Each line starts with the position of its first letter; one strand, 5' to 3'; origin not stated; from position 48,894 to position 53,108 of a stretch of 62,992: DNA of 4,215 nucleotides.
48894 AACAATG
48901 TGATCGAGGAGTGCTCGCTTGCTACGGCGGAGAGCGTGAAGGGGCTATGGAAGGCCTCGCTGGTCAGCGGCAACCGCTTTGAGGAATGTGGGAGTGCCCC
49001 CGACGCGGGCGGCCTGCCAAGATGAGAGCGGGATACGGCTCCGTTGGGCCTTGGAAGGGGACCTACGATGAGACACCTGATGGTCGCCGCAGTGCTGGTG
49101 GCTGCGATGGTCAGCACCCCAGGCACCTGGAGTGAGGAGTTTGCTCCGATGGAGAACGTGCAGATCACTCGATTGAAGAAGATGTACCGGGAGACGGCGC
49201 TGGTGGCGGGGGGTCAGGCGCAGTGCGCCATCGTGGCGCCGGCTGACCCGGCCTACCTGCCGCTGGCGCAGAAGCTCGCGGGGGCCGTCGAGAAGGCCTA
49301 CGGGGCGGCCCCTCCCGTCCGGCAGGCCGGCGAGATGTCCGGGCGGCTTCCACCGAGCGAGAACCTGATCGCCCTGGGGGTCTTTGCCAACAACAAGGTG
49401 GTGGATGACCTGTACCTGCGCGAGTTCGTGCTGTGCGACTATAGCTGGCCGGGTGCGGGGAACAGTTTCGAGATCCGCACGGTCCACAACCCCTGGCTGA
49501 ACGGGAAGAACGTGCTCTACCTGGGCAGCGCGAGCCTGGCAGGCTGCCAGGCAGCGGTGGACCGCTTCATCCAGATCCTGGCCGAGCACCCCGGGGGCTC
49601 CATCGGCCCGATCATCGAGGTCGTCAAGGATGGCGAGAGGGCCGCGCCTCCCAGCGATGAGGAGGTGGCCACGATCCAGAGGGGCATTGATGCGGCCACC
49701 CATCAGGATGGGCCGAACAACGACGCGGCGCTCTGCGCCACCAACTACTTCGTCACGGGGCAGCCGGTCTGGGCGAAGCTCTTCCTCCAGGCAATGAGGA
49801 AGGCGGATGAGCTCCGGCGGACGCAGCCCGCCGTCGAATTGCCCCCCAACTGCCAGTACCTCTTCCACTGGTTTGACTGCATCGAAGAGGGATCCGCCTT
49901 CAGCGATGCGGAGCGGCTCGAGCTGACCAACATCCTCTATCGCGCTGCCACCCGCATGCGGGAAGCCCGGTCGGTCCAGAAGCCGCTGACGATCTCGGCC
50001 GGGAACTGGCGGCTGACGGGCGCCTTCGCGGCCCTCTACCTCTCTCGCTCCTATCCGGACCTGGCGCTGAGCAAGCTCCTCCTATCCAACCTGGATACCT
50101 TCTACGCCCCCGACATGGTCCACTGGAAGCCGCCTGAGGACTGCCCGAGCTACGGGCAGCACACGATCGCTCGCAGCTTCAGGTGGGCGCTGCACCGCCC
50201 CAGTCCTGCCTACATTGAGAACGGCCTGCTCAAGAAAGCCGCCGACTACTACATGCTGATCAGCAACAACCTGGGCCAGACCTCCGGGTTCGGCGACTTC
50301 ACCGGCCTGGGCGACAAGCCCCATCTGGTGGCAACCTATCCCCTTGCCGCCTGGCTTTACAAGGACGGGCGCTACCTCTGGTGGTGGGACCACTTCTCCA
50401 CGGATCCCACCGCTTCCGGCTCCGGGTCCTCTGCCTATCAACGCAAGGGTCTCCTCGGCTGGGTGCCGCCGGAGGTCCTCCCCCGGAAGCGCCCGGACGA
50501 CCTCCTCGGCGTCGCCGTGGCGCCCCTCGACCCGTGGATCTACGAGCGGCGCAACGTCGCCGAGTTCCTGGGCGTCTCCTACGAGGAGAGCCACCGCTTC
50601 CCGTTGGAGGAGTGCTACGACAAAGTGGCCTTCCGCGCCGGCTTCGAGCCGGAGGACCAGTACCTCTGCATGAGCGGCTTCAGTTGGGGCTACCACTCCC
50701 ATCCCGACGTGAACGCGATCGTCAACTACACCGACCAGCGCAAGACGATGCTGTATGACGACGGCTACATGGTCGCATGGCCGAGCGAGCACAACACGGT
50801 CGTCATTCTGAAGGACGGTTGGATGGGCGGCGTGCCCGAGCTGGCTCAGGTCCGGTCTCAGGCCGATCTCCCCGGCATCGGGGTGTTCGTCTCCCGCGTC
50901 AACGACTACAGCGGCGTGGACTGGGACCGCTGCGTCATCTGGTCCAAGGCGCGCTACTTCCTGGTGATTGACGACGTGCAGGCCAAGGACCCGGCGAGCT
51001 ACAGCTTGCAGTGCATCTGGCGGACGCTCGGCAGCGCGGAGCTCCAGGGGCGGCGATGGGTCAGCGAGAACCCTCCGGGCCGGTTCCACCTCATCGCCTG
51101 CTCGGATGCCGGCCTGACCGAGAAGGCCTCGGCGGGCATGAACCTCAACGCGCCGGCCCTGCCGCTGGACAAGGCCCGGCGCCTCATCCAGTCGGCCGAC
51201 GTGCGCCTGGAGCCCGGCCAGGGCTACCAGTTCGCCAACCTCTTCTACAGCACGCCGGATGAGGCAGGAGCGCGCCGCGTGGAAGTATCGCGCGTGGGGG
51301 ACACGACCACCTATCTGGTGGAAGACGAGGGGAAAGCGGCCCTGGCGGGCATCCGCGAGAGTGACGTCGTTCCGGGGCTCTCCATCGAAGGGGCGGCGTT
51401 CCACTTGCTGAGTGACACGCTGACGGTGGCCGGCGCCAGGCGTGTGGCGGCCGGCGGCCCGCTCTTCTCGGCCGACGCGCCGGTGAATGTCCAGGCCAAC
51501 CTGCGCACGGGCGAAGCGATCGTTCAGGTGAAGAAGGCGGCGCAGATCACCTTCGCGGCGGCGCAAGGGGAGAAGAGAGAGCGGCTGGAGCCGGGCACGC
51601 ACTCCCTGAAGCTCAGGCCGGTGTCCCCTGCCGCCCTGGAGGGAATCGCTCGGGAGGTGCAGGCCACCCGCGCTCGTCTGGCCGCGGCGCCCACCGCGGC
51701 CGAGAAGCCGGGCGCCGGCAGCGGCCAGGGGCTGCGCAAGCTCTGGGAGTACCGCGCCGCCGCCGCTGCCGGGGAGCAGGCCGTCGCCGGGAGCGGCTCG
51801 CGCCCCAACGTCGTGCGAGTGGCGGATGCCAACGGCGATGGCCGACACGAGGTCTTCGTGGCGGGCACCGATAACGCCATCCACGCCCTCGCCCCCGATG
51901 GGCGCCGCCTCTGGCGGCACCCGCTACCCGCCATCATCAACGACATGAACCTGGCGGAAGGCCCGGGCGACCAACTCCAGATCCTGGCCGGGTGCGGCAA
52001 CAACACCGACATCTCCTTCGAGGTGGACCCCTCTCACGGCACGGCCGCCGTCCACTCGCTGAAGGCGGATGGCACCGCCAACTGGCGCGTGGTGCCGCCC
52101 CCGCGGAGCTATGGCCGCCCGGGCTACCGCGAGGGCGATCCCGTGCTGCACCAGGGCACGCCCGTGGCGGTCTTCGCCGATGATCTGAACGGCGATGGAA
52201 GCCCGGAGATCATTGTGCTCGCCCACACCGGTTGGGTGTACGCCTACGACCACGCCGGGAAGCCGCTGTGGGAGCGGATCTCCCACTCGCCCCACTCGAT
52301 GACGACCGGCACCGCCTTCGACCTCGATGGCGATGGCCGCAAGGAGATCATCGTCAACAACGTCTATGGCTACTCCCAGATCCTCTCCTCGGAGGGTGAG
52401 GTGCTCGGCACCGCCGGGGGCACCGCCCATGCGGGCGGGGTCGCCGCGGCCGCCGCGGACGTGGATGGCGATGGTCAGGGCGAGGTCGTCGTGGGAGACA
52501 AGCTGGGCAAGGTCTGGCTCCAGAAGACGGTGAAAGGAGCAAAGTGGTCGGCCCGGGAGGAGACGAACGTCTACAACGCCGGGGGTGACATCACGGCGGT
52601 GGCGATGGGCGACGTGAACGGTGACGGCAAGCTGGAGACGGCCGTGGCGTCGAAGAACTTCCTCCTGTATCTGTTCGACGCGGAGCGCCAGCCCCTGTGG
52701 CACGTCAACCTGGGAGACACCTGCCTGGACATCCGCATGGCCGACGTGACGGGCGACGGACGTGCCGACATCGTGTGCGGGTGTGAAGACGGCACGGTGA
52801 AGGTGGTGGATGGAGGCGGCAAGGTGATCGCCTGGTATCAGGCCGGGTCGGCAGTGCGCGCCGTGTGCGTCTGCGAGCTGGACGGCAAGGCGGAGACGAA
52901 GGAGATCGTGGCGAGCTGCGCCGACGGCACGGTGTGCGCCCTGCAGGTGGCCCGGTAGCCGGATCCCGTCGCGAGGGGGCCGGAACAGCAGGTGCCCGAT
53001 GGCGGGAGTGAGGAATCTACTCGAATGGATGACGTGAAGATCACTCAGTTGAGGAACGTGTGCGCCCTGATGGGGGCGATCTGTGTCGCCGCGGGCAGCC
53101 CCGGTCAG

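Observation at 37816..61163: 23-kb co-directional array of heparinase II/III-like, ceramidase-N-like, beta-helix, FG-GAP and sulfatase genes: candidate undescribed sulfated-glycan degradation system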

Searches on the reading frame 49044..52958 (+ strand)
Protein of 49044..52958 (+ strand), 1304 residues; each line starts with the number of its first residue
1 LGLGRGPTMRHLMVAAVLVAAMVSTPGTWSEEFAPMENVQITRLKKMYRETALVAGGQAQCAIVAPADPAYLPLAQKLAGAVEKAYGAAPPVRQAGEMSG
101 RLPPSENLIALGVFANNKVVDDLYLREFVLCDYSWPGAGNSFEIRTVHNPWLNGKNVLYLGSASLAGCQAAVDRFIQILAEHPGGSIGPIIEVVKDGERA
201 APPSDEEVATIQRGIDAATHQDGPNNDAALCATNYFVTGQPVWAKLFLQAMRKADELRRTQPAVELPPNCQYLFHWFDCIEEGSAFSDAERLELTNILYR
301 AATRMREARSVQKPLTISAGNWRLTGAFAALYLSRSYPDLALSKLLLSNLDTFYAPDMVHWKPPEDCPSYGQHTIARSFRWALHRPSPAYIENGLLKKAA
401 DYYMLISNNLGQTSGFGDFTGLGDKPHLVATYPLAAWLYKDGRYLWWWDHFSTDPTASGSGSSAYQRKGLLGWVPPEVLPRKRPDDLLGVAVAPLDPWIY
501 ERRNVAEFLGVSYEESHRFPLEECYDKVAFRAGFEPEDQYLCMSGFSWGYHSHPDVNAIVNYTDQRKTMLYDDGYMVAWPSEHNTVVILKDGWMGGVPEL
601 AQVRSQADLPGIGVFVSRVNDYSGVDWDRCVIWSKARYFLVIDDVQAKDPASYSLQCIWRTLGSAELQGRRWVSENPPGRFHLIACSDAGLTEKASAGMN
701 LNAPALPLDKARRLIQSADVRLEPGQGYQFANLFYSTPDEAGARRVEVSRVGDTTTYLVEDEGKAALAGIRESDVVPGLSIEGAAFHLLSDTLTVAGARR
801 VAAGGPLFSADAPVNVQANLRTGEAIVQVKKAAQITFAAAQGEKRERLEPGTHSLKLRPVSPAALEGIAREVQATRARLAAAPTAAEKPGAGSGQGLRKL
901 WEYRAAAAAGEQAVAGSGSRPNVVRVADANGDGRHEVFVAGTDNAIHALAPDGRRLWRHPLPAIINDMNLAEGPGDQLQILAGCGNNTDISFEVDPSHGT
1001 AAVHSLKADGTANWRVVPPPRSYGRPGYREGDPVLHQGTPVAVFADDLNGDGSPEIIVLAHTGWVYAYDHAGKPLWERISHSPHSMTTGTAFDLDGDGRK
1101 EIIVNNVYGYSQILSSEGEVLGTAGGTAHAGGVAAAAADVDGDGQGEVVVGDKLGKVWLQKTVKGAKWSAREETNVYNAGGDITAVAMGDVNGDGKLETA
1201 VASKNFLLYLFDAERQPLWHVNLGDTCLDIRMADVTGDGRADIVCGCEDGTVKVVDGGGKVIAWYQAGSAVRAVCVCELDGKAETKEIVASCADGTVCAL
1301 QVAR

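Call 3: search_protein_families(library=pfam, proteins=[window:49044-52958:+], max_evalue=0.01)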
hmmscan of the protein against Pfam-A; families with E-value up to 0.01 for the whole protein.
window:49044-52958:+ (1304 aa): 8 families
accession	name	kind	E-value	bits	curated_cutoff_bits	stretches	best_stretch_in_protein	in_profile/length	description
PF13517.12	FG-GAP_3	-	1.1e-23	84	26.9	2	1047-1104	1-61/61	FG-GAP-like repeat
PF25292.1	Beta-prop_CGLA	-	3.5e-16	60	26.8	1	1043-1077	34-68/316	Lambda-carrageenase beta-propeller domain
PF01839.29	FG-GAP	-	2.9e-13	49.8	22.1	0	1132-1158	2-35/37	FG-GAP repeat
PF14783.12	BBS2_Mid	-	5.2e-09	36.6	27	1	1137-1254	4-107/108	Ciliary BBSome complex subunit 2, middle region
PF23743.1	Beta-prop_BBS7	-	8.3e-05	22.5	27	0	1230-1300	224-297/299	BBS7 beta-propeller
PF15907.11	Itfg2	-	0.00018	21.3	27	1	1210-1278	235-301/330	Integrin-alpha FG-GAP repeat-containing protein 2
PF16743.10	PliI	-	0.00046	20.3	27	0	1043-1062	62-81/123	Periplasmic lysozyme inhibitor of I-type lysozyme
PF13570.13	Beta-prop_ACSF4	-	0.0032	17.3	133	0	1199-1302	22-120/329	Beta-alanine-activating enzyme, beta-propeller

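Call 9: search_protein_families(library=ncbifam, proteins=[window:49044-52958:+], max_evalue=0.01)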
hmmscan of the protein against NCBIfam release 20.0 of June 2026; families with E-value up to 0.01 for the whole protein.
window:49044-52958:+ (1304 aa): 1 family
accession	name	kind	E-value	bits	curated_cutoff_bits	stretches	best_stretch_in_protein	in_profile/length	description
NF052348.1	beta_propeller_lectin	domain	0.0022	17.1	200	0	909-1014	129-232/337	beta propeller lectin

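Call 14: search_solved_structures(query=window:49044-52958:+, max_evalue=0.1)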
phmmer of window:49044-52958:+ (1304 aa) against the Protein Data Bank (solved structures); distinct sequences matched with E-value up to 0.1: 3.
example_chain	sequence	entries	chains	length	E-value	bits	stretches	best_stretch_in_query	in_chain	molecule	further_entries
9o5a_G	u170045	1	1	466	8.1e-06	26.9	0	1135-1213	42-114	KICSTOR complex protein ITFG2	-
25ge_B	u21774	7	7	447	8.2e-06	26.9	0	1135-1213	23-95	KICSTOR complex protein ITFG2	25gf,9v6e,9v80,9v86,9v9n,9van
6xt9_A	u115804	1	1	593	0.041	14.6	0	935-987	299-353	Bardet-Biedl syndrome 1 protein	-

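Call 54: find_homologous_proteins(query=window:49044-52958:+, max_evalue=0.00001)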
Query window:49044-52958:+ (1304 aa): 47 proteins with E <= 0.00001 among 8000 candidates.
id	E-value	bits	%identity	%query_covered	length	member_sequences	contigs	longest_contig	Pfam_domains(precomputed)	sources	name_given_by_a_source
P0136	0.0e+0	3018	100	99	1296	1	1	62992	PF01839.30,PF25292.1,PF13517.13,PF14783.13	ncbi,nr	ncbi:MAG: VCBS repeat-containing protein [Armatimonadetes bacterium]|nr:VCBS repeat-containing prote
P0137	0.0e+0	1940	65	99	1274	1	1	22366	PF01839.30,PF13360.14,PF25292.1,PF15907.12,PF13517.13,PF14783.13,PF13570.14,PF23743.2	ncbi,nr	ncbi:MAG: hypothetical protein HY321_11850 [Armatimonadetes bacterium]|nr:hypothetical protein [Arma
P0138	0.0e+0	1872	64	99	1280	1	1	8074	PF01839.30,PF25292.1,PF15907.12,PF13517.13,PF14783.13,PF13570.14,PF23743.2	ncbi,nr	ncbi:MAG: VCBS repeat-containing protein [Armatimonadetes bacterium]|nr:VCBS repeat-containing prote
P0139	0.0e+0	1803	60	99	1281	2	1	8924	PF01839.30,PF25292.1,PF13517.13,PF14783.13,PF13570.14,PF23743.2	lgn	-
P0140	0.0e+0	1771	60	99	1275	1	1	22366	PF01839.30,PF25292.1,PF15907.12,PF13517.13,PF14783.13,PF13570.14,PF23743.2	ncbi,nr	ncbi:MAG: VCBS repeat-containing protein [Armatimonadetes bacterium]|nr:VCBS repeat-containing prote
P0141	0.0e+0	1703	60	97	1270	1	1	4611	PF01839.30,PF25292.1,PF15907.12,PF13517.13,PF14783.13,PF13570.14,PF23743.2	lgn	-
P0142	0.0e+0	1656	56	97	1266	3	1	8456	PF01839.30,PF13360.14,PF25292.1,PF13517.13,PF13570.14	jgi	-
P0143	0.0e+0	1638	56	97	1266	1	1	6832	PF01839.30,PF25292.1,PF13517.13,PF14783.13,PF13570.14,PF23743.2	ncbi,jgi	-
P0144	0.0e+0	1620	55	97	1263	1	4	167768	PF01839.30,PF25292.1,PF13517.13,PF14783.13,PF13570.14,PF23743.2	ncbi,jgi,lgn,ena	-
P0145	0.0e+0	1491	58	87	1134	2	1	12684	PF13360.14,PF25292.1,PF13517.13,PF14783.13,PF13570.14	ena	-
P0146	0.0e+0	1415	41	99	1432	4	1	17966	PF01839.30,PF25292.1,PF13517.13,PF14783.13,PF13570.14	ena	-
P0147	0.0e+0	1301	41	97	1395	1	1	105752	PF01839.30,PF25292.1,PF13517.13,PF14783.13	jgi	-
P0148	0.0e+0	1296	40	97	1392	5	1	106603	PF01839.30,PF25292.1,PF13517.13,PF14783.13,PF13570.14,PF23743.2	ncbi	-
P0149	0.0e+0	1278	40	96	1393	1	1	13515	PF01839.30,PF25292.1,PF13517.13,PF14783.13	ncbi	ncbi:MAG: FG-GAP-like repeat-containing protein [Armatimonadota bacterium]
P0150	0.0e+0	1244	48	69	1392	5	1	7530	PF01839.30,PF25292.1,PF15907.12,PF13517.13,PF14783.13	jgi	jgi:hypothetical protein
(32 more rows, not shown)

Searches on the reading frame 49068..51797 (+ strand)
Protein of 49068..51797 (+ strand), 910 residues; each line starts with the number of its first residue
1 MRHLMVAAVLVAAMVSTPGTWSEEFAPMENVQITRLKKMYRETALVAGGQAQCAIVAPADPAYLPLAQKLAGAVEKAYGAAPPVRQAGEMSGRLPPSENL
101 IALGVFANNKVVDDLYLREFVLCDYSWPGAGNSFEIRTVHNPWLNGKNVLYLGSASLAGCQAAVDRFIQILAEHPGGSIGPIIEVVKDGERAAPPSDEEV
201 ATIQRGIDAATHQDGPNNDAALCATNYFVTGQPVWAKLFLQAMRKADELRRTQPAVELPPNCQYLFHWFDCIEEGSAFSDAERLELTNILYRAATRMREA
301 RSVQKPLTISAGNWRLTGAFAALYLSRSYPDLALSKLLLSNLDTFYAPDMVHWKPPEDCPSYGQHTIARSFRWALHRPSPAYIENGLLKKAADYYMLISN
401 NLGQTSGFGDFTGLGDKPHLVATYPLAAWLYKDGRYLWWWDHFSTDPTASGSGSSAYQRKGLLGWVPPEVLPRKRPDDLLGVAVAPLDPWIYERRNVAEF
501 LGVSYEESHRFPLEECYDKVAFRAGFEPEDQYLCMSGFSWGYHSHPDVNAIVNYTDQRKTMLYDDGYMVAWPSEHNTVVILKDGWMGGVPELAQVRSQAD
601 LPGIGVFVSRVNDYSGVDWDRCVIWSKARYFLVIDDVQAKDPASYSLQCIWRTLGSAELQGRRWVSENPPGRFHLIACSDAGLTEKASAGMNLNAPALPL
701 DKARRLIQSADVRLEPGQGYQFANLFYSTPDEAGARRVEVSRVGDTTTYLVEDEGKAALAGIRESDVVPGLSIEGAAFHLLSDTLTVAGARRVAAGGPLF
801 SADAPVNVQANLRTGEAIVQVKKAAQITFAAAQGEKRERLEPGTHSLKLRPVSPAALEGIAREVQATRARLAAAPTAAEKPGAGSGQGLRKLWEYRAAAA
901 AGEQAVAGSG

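Call 64: predict_structure(alignment_id=A3)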
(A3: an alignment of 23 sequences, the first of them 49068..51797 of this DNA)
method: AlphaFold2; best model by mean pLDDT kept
length: 910 residues; sequences in the alignment: 23
mean_pLDDT: 85.3   pTM: 0.86
mean pLDDT of the five models: 85.3, 84.9, 83.2, 82.9, 82.5
residues with pLDDT >= 90: 495; 70-90: 294; 50-70: 71; < 50: 50
segments of 3 or more residues with pLDDT < 50: 16-27, 454-457, 878-910
pLDDT, mean of each block of 10 residues (from residue 1): 70 52 51 80 89 94 96 95 90 76 93 91 76 88 87 92 95 88 88 91 94 87 89 94 93 70 86 88 93 88 84 86 89 90 93 88 87 88 93 95 84 72 91 96 81 52 86 96 93 74 76 93 96 90 76 92 70 81 80 91 94 91 95 97 93 91 91 92 86 76 91 94 94 75 90 90 91 95 93 93 95 95 94 93 95 92 87 59 39 39 32
secondary structure, 60 per line:
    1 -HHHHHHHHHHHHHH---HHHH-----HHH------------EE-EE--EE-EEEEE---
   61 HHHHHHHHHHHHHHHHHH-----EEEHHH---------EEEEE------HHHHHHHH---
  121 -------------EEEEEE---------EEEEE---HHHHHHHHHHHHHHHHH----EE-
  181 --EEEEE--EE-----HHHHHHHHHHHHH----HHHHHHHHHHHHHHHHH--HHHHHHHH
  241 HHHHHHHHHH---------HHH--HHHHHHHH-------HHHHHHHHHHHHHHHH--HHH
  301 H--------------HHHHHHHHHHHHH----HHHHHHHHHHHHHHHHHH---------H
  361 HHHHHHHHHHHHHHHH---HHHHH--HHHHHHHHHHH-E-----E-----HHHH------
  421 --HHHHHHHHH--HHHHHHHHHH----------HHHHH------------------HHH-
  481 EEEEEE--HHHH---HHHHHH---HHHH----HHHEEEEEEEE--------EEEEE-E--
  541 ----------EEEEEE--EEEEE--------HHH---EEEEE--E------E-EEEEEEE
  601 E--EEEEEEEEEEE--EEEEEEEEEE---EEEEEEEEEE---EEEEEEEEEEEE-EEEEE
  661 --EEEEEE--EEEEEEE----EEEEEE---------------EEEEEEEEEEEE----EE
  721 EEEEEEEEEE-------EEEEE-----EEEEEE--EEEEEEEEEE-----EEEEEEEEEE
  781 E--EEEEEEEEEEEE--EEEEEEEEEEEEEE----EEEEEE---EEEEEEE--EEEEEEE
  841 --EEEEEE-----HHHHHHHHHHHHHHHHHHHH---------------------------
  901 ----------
elements in order (helices of 4 or more, strands of 3 or more residues): H2-15 H19-22 E53-57 H61-78 E84-86 E99-103 H110-117 E134-139 E149-153 H157-173 E183-187 H197-209 H214-230 H233-250 H265-272 H280-295 H298-301 H316-328 H333-350 H360-376 H380-384 H387-397 H411-414 H423-431 H434-443 H454-458 E481-486 H489-492 H496-501 H505-508 E516-523 E532-536 E551-556 E559-563 E578-582 E594-601 E604-614 E617-626 E630-639 E643-654 E656-660 E663-668 E671-677 E682-687 E703-714 E719-730 E738-742 E748-753 E756-765 E771-781 E784-795 E798-811 E816-821 E825-831 E834-840 E843-848 H854-873
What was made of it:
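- On Toroid + sandwich polysaccharide-lyase fold (PL12/15/17/33/35/39), applied to the FG N-terminal region: Model pLDDT 85.3, pTM 0.86 (call 64).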

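Call 69: fold_search(model_id=the predicted structure, library=pdb)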
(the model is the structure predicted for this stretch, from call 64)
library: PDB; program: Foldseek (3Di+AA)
matches with E <= 10: 719; with E <= 0.001: 71
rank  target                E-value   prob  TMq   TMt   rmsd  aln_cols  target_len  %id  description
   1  3a0o_B                1.1e-15  1.00  0.41  0.48  12.1       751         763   12  Crystal structure of alginate lyase from Agrobacterium tumefaciens C58 (released 2010-03-31)
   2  6jp4_A                2.8e-15  1.00  0.48  0.56  10.4       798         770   12  Crystal structure of the catalytic domain of a multi-domain alginate lyase Dp0100 from thermophilic bacterium Defluvii (released 2019-10-30)
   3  6jpn_A                2.8e-15  1.00  0.47  0.55  10.6       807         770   13  Crystal structure of the catalytic domain of a multi-domain alginate lyase Dp0100 from thermophilic bacterium Defluvii (released 2019-10-30)
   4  3a0o_A                5.3e-15  1.00  0.41  0.48   8.1       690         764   14  Crystal structure of alginate lyase from Agrobacterium tumefaciens C58 (released 2010-03-31)
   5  4mmi                  7.3e-15  1.00  0.39  0.54   6.6       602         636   12  Crystal structure of heparan sulfate lyase HepC mutant from Pedobacter heparinus (released 2014-01-29)
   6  3afl_A                1.2e-14  1.00  0.42  0.49   8.2       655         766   14  Crystal structure of exotype alginate lyase Atu3025 H531A complexed with alginate trisaccharide (released 2010-04-28)
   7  6ljl_A                1.3e-14  1.00  0.45  0.48   7.5       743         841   11  Crystal Structure of exoHep-Y390A/H555A complexed with a tetrasaccharide substrate (released 2020-12-23)
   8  6lja_A                1.8e-14  1.00  0.44  0.47   7.5       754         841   11  Crystal Structure of exoHep from Bacteroides intestinalis DSM 17393 complexed with disaccharide product (released 2020-12-23)
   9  4mmh                  8.2e-14  1.00  0.39  0.53   6.4       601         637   13  Crystal structure of heparan sulfate lyase HepC from Pedobacter heparinus (released 2014-01-29)
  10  5jmd                  1.9e-13  1.00  0.38  0.52   7.2       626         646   11  Heparinase III-BT4657 gene product, Methylated Lysines (released 2016-05-25)
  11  5jmf                  3.4e-13  1.00  0.42  0.57   6.9       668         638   11  Heparinase III-BT4657 gene product (released 2016-05-25)
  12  8khw                  6.0e-13  1.00  0.43  0.63   6.6       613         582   12  The crystal structure of glycosaminoglycan lyase GAGase VII (released 2024-09-04)
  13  8khv                  7.2e-13  1.00  0.41  0.60   6.5       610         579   13  The crystal structure of glycosaminoglycan lyase GAGase II (released 2024-09-04)
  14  4fnv                  1.0e-12  1.00  0.39  0.52   9.8       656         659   11  Crystal Structure of Heparinase III (released 2012-11-28)
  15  8bdd_A                2.5e-12  1.00  0.42  0.52   8.6       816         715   12  Crystal structure of Bacteroides ovatus CP926 PL17 alginate lyase (released 2023-08-30)
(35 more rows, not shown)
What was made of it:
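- Closest known: Glycosaminoglycan. Same: The FG N-terminal model matches PL12, PL15, PL33 and PL35 structures (call 69).
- The FG N-terminal region has a lyase fold (call 69).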
